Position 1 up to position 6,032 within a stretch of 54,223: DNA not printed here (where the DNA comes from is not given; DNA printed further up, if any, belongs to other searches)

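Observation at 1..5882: Giant exported Cys-rich ORF (at least 1960 aa) fills the apparently empty first 5.9 kb and is missing from the supplied ORF track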

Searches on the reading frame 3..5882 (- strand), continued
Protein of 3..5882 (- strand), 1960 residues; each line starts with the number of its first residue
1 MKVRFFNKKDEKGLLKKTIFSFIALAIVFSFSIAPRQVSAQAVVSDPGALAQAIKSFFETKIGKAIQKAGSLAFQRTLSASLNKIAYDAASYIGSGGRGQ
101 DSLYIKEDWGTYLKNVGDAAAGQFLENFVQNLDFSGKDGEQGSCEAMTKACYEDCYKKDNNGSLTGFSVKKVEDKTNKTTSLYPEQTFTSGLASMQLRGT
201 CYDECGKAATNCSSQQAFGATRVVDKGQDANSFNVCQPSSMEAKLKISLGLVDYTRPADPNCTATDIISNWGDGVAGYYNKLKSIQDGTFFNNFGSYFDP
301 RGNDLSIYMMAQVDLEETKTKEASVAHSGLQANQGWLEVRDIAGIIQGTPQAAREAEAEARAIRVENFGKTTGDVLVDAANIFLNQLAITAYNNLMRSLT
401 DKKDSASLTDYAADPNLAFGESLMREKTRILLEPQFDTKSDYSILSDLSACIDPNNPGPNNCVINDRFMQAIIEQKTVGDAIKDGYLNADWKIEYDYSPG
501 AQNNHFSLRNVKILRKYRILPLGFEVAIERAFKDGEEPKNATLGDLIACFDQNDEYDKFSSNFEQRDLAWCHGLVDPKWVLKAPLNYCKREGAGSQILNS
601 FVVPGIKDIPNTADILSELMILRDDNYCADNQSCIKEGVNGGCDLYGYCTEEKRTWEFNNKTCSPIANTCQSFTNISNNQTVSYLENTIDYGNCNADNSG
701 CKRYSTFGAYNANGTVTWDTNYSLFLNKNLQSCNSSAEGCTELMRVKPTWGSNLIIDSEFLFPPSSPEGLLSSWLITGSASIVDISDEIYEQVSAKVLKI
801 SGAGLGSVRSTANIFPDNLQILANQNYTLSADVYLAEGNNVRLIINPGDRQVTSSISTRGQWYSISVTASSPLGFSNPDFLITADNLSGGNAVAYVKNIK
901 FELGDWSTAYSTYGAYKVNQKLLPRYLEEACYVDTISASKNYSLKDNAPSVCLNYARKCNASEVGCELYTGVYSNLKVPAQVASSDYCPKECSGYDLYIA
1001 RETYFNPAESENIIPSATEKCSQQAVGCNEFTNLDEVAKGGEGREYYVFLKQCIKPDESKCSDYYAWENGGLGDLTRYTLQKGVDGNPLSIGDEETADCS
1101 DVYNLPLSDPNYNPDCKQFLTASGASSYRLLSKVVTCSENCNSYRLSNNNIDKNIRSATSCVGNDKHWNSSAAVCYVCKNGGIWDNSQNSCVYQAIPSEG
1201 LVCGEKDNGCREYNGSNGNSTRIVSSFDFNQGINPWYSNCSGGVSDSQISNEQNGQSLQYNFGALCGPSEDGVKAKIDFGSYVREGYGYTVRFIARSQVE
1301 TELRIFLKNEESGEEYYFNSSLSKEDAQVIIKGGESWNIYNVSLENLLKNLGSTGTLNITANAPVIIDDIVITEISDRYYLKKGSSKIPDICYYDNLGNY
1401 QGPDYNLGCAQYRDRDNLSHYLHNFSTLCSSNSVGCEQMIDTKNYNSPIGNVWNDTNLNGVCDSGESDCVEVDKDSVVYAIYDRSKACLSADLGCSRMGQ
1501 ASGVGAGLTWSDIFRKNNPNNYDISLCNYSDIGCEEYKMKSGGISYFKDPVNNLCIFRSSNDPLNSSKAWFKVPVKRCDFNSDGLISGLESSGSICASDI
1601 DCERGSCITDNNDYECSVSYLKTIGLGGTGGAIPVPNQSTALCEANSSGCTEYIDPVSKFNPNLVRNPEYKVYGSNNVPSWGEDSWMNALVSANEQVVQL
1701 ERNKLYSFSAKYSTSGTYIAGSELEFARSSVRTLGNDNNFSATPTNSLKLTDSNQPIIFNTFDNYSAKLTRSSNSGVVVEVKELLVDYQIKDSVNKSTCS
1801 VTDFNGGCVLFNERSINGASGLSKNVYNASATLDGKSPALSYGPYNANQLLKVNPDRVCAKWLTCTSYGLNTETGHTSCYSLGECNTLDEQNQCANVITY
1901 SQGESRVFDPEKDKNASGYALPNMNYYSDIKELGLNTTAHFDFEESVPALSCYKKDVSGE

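Call 70: find_encoding_contigs(protein=P0056, flank=10000, max_places=1)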
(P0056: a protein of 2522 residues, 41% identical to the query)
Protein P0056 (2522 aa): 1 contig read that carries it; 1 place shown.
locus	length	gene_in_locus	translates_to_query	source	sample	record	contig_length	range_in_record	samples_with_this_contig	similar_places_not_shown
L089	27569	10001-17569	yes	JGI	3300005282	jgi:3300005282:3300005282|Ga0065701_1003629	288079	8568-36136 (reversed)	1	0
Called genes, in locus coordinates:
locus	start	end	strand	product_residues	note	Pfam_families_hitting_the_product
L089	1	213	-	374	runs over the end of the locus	-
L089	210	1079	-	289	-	PF02775:TPP_enzyme_C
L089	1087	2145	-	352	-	-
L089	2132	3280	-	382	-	PF01855:POR_N, PF17147:PFOR_II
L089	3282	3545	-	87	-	PF25160:LdpA_Fe-S-bd (faint), PF12797:Fer4_2 (faint), PF13237:Fer4_10 (weak), PF14697:Fer4_21, PF12838:Fer4_7, PF13187:Fer4_9 (weak), PF12837:Fer4_6 (weak), PF00037:Fer4, +1 more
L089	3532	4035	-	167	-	PF01558:POR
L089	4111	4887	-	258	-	PF13462:Thioredoxin_4, PF13098:Thioredoxin_2 (faint), PF01323:DSBA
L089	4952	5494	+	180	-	PF03372:Exo_endo_phos, PF14529:Exo_endo_phos_2 (faint)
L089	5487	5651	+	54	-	-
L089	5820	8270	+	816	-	PF00133:tRNA-synt_1, PF09334:tRNA-synt_1g, PF13603:tRNA-synt_1_2, PF00133:tRNA-synt_1, PF08264:Anticodon_1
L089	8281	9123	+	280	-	PF00398:RrnaAD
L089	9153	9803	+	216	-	PF18884:TSP3_bac (weak)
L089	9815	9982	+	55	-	-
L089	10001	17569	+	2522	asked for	-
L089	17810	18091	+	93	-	-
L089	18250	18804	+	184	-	-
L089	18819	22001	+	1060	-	-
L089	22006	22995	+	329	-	-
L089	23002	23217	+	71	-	-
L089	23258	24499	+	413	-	-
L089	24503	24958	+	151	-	PF12666:PrgI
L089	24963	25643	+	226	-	PF26593:TraC-like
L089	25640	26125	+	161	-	-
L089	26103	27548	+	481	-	PF01935:DUF87 (weak), PF12846:AAA_10 (faint), PF19044:P-loop_TraG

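Call 72: find_encoding_contigs(protein=P0109, flank=10000, max_places=1)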
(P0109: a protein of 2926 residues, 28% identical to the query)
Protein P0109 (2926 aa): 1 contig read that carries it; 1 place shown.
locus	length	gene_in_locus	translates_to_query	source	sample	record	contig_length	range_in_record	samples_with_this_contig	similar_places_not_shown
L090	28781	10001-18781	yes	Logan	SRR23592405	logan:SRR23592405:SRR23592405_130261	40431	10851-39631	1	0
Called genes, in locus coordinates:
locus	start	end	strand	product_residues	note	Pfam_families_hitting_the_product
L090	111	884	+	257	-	PF13098:Thioredoxin_2 (weak), PF13462:Thioredoxin_4, PF01323:DSBA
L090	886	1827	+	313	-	-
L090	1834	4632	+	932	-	PF02463:SMC_N (faint), PF03193:RsgA_GTPase (faint), PF13191:AAA_16 (faint), PF13304:AAA_21 (faint), PF13481:AAA_25 (faint), PF17760:UvrA_inter, PF17755:UvrA_DNA-bind, PF00005:ABC_tran (weak), +3 more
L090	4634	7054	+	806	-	PF00133:tRNA-synt_1, PF01406:tRNA-synt_1e (faint), PF09334:tRNA-synt_1g, PF13603:tRNA-synt_1_2, PF00133:tRNA-synt_1, PF08264:Anticodon_1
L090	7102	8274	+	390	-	PF07690:MFS_1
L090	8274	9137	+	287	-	PF00398:RrnaAD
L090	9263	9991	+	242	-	-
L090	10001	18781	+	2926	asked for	PF02018:CBM_4_9 (weak)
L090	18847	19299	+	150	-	-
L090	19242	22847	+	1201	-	-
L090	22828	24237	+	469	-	-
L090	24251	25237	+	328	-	-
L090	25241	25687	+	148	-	PF12666:PrgI (weak)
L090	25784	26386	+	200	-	PF26593:TraC-like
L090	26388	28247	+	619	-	PF01935:DUF87 (weak), PF12846:AAA_10 (faint), PF19044:P-loop_TraG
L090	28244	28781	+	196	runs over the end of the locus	-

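Call 73: find_encoding_contigs(protein=P0110, flank=10000, max_places=1)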
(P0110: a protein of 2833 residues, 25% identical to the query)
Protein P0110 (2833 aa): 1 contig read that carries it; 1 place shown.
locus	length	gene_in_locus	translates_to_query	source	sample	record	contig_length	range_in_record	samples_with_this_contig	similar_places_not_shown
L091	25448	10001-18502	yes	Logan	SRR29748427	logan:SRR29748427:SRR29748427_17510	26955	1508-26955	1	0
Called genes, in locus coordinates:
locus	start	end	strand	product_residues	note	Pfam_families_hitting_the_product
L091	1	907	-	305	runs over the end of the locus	-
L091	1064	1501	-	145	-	PF01625:PMSR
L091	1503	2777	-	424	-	PF23446:LysM1_NFP_LYK (faint), PF23473:LysM3_LYK4_5 (weak), PF01476:LysM, PF01551:Peptidase_M23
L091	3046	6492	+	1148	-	PF00133:tRNA-synt_1, PF09334:tRNA-synt_1g, PF13603:tRNA-synt_1_2, PF00293:NUDIX, PF00561:Abhydrolase_1, PF06821:Ser_hydrolase, PF00133:tRNA-synt_1, PF08264:Anticodon_1, +4 more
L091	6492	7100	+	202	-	PF01300:Sua5_yciO_yrdC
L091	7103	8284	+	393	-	PF07690:MFS_1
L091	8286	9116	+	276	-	PF00398:RrnaAD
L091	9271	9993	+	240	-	-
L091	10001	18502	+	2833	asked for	PF02018:CBM_4_9 (faint)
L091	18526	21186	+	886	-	-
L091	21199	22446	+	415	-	-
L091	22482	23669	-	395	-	PF01555:N6_N4_Mtase (faint), PF01170:UPF0020, PF03602:Cons_hypoth95 (weak), PF08241:Methyltransf_11 (faint), PF13649:Methyltransf_25 (faint), PF13847:Methyltransf_31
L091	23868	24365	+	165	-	PF01250:Ribosomal_S6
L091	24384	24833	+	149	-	PF00436:SSB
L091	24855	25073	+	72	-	PF01084:Ribosomal_S18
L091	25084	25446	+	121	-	?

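Call 74: find_encoding_contigs(protein=P0112, flank=10000, max_places=1)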
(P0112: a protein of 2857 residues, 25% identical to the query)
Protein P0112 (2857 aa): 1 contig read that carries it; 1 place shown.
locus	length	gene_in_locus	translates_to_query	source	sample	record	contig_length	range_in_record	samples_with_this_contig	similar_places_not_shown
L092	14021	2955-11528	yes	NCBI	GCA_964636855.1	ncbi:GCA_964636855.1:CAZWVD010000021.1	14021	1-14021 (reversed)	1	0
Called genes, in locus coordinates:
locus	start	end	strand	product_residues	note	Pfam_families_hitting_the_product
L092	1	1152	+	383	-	?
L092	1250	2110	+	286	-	PF00398:RrnaAD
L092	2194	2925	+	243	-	PF18884:TSP3_bac (faint)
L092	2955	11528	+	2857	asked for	-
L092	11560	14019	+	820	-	?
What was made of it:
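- The order holds in the most distant members at 24-28% identity (calls 72-74).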
